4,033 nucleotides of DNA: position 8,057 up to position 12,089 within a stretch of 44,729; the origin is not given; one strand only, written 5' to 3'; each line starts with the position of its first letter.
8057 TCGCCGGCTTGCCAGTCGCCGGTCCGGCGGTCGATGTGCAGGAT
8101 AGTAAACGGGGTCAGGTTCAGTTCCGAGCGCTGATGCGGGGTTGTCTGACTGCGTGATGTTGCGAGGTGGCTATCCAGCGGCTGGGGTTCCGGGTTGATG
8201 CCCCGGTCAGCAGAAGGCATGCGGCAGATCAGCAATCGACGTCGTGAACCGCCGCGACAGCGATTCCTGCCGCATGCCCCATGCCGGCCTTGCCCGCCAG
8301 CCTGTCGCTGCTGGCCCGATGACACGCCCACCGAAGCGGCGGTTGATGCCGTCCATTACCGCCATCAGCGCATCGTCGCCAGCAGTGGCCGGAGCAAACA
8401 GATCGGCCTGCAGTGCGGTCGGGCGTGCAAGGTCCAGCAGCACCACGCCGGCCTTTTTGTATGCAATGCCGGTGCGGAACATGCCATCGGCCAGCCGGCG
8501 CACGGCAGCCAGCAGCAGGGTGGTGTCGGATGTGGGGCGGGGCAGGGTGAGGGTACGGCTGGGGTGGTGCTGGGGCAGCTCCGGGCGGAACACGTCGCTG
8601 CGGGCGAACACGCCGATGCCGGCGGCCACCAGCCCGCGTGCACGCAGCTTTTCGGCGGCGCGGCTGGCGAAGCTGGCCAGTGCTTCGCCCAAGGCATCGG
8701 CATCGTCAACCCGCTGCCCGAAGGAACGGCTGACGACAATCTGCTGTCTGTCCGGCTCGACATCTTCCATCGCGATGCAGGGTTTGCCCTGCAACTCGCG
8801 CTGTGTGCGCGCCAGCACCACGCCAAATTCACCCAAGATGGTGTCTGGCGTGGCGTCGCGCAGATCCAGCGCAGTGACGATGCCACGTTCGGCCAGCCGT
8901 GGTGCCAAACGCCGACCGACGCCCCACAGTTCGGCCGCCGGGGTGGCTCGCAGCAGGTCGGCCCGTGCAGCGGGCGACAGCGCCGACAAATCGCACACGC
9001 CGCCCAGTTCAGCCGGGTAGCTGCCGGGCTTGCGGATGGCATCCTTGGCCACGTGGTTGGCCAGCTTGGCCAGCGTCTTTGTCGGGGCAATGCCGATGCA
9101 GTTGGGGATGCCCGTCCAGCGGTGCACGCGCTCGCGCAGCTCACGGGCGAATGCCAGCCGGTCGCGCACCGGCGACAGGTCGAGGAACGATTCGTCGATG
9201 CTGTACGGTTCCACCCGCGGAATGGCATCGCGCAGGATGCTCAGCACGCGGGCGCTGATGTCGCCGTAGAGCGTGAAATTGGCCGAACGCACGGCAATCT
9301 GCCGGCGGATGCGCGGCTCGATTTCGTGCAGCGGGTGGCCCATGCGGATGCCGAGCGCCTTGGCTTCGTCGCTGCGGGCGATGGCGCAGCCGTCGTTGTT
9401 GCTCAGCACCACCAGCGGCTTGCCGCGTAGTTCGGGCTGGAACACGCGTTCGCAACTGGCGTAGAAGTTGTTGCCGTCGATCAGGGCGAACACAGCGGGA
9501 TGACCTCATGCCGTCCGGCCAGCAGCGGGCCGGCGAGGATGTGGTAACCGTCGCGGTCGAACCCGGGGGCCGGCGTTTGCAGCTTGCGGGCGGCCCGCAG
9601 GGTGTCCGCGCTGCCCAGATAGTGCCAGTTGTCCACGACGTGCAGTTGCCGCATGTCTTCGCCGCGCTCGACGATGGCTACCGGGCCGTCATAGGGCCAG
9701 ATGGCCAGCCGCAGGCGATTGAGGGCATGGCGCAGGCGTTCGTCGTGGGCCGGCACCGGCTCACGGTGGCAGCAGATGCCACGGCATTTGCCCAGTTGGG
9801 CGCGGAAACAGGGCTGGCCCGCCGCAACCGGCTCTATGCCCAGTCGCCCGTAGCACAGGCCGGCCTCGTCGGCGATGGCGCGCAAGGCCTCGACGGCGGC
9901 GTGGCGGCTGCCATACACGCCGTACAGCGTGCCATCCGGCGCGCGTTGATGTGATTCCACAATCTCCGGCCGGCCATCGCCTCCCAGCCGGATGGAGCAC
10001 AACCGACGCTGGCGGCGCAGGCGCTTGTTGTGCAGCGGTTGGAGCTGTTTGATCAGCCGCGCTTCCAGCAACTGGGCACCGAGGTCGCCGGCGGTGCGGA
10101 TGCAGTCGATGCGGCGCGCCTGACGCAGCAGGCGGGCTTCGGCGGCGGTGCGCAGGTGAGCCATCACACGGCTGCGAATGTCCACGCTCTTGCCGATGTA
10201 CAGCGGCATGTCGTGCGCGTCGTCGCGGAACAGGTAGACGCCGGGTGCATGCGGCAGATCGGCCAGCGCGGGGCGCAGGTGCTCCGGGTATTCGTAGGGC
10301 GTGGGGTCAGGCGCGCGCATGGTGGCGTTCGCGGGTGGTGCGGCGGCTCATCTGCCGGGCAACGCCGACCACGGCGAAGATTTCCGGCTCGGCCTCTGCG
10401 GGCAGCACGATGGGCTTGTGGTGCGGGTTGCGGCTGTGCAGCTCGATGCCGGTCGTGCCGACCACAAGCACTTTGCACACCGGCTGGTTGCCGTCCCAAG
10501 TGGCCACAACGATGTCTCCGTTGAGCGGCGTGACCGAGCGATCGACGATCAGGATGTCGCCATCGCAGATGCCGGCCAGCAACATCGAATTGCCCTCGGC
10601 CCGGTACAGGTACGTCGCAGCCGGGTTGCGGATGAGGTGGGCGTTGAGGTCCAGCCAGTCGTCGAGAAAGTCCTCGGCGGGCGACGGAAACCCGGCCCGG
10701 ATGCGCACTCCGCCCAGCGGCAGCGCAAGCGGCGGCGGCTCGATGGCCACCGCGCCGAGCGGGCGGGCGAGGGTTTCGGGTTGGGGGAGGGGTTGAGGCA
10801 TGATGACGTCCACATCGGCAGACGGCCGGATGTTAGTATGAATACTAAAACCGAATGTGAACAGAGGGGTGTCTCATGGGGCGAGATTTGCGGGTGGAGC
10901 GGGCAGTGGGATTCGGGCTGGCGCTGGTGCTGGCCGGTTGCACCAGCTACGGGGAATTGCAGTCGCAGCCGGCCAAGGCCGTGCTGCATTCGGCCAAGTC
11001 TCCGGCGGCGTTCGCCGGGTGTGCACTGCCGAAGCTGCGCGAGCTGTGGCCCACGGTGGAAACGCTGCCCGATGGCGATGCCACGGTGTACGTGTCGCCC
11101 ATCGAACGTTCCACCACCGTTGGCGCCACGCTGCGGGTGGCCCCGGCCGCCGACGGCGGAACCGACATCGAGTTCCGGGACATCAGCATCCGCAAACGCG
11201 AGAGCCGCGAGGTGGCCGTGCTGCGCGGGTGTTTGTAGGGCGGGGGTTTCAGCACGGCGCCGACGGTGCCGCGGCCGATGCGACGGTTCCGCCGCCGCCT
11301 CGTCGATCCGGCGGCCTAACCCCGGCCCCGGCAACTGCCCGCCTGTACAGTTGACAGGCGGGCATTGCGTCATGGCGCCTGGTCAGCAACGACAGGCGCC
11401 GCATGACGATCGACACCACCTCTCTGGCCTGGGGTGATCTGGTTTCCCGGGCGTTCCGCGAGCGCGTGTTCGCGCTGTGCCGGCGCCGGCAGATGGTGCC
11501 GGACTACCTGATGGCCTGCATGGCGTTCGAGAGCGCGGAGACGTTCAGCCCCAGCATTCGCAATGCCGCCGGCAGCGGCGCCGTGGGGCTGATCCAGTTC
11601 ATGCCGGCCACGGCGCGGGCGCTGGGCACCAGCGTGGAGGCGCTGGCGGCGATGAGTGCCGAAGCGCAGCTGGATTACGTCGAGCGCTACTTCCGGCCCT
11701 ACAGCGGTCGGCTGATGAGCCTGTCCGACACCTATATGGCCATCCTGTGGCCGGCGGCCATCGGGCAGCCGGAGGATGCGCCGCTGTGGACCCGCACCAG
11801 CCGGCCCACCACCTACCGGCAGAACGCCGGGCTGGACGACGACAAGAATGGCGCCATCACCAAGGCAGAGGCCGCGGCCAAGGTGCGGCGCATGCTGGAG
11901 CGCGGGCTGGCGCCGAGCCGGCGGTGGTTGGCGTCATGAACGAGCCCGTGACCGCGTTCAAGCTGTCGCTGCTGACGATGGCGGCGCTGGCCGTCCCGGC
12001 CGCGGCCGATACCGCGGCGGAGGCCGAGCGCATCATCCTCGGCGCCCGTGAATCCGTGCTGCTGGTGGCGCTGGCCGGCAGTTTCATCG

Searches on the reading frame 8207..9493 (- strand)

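Call 78: search_protein_families(library=pfam, proteins=[window:8207-9493:-], max_evalue=0.01)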
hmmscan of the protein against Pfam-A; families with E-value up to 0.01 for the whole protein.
window:8207-9493:- (428 aa): 4 families
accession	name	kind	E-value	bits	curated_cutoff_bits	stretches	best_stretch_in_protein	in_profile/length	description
PF00817.25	IMS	-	7.3e-37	127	23.2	1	5-146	1-147/148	impB/mucB/samB family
PF11799.13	IMS_C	-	5.5e-22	78.7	20.7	1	249-365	1-109/109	impB/mucB/samB family C-terminal domain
PF13438.11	DUF4113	-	1.7e-16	60.4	24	1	375-425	2-50/51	Domain of unknown function (DUF4113)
PF11798.14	IMS_HHH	-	0.0056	17.3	24.4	0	174-205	1-32/32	IMS family HHH motif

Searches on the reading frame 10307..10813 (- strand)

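Call 78: search_protein_families(library=pfam, proteins=[window:10307-10813:-], max_evalue=0.01)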
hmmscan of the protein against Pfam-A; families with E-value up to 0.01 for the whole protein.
window:10307-10813:- (168 aa): 1 family
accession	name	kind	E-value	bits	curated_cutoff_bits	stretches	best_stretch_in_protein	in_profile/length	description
PF00717.28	Peptidase_S24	-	2.7e-27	95.2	23.3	1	37-149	5-115/116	Peptidase S24-like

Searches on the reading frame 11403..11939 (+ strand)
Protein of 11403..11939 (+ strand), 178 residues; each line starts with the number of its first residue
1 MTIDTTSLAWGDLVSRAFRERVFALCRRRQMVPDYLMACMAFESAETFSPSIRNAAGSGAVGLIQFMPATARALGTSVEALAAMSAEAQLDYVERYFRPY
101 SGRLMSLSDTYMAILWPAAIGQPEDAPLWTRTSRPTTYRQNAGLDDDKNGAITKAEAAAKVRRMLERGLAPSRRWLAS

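Call 5: search_protein_families(library=pfam, proteins=[window:11403-11939:+], max_evalue=0.01)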
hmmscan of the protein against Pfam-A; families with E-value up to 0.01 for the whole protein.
window:11403-11939:+ (178 aa): 3 families
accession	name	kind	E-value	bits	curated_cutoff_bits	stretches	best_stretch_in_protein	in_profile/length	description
PF01464.25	SLT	-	3e-06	27.2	21.3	1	28-79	9-56/117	Transglycosylase SLT domain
PF13406.11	SLT_2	-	7.5e-05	22.5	24.3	1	13-76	114-171/292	Transglycosylase SLT domain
PF18013.6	Phage_lysozyme2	-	0.0097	16.5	28.2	0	37-99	24-88/140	Phage tail lysozyme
